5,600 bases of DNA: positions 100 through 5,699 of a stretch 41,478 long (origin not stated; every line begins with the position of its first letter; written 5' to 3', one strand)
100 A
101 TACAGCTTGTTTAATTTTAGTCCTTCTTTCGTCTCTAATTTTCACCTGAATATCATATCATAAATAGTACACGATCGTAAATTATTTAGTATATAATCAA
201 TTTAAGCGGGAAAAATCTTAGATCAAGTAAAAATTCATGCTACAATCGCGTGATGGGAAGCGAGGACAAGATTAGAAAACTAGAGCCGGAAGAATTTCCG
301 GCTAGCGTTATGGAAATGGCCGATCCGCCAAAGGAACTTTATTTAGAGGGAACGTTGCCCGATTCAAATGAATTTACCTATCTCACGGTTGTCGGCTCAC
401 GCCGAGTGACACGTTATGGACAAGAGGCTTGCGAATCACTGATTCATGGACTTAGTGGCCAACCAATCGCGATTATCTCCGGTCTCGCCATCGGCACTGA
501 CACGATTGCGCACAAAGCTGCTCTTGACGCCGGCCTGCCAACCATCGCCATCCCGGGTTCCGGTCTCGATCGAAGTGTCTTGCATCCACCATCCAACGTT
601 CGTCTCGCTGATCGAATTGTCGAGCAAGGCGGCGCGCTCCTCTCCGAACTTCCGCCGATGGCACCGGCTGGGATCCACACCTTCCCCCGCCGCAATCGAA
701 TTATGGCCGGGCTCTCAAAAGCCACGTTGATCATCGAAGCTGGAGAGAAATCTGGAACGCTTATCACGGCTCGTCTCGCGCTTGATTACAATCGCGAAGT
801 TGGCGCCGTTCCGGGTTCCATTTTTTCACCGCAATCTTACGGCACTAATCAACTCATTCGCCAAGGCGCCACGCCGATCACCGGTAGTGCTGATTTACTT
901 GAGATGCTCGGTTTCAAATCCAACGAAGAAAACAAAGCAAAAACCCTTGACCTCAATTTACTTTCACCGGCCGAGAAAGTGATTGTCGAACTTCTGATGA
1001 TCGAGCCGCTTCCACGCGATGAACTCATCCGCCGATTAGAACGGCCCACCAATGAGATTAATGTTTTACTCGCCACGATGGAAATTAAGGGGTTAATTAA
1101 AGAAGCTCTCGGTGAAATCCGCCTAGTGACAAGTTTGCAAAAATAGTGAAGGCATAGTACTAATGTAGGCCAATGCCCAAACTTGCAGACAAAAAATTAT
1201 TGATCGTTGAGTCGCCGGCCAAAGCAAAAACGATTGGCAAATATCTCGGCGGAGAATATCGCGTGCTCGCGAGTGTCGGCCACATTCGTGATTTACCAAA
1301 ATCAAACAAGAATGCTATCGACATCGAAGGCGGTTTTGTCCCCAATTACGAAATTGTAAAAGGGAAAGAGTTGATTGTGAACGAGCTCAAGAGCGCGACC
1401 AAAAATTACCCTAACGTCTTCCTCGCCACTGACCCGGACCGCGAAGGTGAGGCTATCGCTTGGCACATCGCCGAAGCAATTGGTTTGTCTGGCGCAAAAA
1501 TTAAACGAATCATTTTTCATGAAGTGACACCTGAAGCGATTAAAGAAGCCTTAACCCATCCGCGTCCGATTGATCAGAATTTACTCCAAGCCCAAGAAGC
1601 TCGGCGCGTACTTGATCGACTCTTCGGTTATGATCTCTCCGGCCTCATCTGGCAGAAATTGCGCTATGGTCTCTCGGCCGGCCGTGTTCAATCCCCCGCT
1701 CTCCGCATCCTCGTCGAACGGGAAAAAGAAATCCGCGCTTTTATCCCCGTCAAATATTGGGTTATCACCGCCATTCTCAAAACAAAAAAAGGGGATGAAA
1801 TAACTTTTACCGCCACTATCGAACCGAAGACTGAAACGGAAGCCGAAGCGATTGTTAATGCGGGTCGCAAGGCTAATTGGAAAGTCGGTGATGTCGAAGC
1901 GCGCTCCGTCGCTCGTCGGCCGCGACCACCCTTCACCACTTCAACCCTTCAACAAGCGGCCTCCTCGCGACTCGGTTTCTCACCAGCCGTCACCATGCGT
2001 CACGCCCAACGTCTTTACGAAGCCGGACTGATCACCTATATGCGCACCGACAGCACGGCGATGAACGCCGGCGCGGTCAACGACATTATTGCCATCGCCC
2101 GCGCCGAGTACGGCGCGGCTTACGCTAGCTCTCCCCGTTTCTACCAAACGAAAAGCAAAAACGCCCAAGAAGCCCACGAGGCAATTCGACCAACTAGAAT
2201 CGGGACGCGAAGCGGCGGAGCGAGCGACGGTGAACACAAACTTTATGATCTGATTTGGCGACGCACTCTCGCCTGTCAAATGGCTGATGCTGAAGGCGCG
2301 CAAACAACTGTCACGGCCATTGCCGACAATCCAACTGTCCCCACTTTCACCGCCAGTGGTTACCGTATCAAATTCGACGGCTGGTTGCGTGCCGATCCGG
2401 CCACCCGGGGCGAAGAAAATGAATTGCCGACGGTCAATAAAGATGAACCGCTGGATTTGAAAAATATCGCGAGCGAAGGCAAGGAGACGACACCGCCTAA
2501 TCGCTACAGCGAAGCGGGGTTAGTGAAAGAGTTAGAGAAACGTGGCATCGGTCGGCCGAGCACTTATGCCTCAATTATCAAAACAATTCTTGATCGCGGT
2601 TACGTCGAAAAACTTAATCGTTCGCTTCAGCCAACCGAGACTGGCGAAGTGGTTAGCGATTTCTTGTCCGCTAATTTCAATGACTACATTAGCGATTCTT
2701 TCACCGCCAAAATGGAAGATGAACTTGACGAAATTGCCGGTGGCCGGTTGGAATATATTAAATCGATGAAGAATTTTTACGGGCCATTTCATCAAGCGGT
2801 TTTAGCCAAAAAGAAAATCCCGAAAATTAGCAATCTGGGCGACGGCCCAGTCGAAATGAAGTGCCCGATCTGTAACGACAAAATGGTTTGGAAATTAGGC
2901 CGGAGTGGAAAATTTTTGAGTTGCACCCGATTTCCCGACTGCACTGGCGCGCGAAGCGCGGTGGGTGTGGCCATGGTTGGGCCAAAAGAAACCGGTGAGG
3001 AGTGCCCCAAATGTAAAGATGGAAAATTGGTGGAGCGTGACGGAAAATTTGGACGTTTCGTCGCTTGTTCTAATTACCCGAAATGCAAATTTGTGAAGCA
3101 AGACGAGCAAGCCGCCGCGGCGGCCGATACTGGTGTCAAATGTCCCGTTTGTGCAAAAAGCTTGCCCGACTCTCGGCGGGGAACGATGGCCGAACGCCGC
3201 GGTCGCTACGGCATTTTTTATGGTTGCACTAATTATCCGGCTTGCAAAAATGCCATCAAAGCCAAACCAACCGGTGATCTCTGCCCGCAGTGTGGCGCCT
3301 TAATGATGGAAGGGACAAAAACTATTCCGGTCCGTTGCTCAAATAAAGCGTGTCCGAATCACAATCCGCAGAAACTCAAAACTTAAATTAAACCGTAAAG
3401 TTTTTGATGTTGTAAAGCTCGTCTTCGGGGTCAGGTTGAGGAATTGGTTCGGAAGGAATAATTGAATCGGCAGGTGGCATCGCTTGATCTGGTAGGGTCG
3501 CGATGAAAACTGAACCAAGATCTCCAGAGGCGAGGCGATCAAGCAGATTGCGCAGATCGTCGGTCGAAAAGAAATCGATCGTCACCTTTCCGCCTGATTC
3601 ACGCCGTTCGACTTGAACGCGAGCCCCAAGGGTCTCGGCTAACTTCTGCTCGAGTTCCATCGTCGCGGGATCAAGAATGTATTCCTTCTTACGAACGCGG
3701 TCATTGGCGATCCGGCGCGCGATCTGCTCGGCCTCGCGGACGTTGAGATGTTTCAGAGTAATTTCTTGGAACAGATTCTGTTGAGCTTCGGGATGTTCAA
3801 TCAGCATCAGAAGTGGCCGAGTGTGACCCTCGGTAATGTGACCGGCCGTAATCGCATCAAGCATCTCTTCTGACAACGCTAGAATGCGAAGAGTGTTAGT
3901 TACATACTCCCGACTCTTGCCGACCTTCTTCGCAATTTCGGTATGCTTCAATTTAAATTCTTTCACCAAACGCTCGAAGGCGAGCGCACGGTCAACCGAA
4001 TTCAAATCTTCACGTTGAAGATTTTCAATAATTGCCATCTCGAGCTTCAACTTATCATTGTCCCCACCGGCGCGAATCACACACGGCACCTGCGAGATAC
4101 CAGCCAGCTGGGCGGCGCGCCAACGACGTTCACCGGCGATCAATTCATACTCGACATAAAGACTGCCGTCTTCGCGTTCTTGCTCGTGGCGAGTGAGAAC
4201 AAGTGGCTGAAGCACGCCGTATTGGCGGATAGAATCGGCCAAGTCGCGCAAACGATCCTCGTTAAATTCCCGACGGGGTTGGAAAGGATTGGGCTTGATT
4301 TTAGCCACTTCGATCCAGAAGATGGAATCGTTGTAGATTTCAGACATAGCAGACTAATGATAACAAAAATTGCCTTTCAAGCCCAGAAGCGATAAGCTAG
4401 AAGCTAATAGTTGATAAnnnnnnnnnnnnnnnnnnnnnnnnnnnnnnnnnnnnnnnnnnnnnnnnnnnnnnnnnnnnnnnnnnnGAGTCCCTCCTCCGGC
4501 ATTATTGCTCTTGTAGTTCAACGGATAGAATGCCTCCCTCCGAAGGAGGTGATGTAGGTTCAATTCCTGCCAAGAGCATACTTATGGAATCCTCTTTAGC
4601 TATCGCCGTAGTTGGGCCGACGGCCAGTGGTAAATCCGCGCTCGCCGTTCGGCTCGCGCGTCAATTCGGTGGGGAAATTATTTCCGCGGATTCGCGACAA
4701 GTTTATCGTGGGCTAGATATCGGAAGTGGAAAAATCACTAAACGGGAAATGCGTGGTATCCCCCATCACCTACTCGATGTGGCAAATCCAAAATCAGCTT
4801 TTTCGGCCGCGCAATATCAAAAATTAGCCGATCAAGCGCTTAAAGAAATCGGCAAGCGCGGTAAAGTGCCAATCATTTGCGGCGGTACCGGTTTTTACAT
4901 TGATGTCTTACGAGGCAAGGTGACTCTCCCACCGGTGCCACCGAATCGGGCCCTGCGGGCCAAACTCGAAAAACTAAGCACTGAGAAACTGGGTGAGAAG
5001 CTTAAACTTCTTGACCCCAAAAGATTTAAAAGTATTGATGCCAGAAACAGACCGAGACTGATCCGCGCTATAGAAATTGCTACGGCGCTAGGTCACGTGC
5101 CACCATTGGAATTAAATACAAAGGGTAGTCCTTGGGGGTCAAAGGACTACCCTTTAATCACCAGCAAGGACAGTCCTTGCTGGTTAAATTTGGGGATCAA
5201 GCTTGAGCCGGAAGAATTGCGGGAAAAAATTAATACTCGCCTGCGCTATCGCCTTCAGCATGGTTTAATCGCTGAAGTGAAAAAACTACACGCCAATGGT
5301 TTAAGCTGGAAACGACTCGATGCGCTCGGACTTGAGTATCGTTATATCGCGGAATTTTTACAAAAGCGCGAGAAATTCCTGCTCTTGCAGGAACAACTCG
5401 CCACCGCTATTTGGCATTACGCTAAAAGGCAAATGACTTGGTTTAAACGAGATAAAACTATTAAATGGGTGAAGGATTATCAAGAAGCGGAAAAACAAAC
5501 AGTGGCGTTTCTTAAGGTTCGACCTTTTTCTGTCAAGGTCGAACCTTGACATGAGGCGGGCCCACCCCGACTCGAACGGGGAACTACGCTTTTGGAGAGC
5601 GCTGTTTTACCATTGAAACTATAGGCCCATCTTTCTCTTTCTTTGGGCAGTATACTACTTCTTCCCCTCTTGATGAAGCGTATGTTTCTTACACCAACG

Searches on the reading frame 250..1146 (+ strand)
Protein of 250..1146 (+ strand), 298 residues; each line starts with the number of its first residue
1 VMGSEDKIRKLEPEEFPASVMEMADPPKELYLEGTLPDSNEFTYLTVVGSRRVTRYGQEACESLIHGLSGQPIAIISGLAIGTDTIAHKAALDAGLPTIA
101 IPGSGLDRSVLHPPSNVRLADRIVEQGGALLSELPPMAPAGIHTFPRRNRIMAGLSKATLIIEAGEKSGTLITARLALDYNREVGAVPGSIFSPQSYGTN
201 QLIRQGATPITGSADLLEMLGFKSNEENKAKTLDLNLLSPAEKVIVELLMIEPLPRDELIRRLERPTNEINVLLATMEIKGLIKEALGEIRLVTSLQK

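Call 93: search_protein_families(library=pfam, proteins=[window:250-1146:+], max_evalue=0.00001)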
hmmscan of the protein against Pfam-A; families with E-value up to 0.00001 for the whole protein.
window:250-1146:+ (298 aa): 2 families
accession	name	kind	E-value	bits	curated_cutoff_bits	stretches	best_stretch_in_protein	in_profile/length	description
PF02481.21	DNA_processg_A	-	1.2e-65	221.1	29.6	1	10-211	11-211/212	DNA recombination-mediator protein A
PF17782.7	DprA_WH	-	1.9e-07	31.5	22.9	1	238-285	10-57/61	DprA winged helix domain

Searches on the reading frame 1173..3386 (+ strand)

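Call 93: search_protein_families(library=pfam, proteins=[window:1173-3386:+], max_evalue=0.00001)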
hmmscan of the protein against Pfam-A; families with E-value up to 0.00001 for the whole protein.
window:1173-3386:+ (737 aa): 3 families
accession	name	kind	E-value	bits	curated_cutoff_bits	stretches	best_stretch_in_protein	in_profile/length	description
PF01131.25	Topoisom_bac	-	1e-123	413.8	35.1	1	133-530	2-408/411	DNA topoisomerase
PF01396.24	Zn_ribbon_Top1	-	1.4e-37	127.7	32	3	608-646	1-38/39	Topoisomerase DNA binding C4 zinc finger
PF01751.28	Toprim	-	3.2e-22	78.9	23.1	1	9-117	2-95/96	Toprim domain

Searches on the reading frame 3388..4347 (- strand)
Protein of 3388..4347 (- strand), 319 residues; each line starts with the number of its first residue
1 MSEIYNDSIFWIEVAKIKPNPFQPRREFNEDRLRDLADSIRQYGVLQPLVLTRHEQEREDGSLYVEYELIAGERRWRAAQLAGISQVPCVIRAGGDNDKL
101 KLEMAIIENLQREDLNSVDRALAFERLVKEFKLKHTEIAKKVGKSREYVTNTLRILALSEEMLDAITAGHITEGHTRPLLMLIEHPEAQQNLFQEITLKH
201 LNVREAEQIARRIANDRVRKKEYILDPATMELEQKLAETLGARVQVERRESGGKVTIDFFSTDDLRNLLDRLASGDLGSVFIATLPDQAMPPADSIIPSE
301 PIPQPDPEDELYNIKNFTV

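Call 93: search_protein_families(library=pfam, proteins=[window:3388-4347:-], max_evalue=0.00001)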
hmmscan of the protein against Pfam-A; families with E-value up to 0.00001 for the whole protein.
window:3388-4347:- (319 aa): 3 families
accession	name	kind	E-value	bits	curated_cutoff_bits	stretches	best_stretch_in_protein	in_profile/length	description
PF17762.8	HTH_ParB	-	6.9e-30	103.7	22.6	1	113-213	1-100/102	ParB HTH domain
PF02195.25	ParB_N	-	5.8e-29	100.4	26.3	1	11-111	5-95/95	ParB N-terminal domain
PF23552.2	ParB_C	-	1.5e-11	44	23.8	1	226-272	2-49/50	ParB dimerisation domain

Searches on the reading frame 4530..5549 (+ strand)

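Call 93: search_protein_families(library=pfam, proteins=[window:4530-5549:+], max_evalue=0.00001)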
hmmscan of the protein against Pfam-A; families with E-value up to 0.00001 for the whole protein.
window:4530-5549:+ (339 aa): 2 families
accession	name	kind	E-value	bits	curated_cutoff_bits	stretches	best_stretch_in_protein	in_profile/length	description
PF01715.23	IPPT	-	7.5e-61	206.3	23.6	1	57-308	1-243/243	IPP transferase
PF01745.22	IPT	-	1.3e-09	38.3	20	1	26-109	5-89/233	Isopentenyl transferase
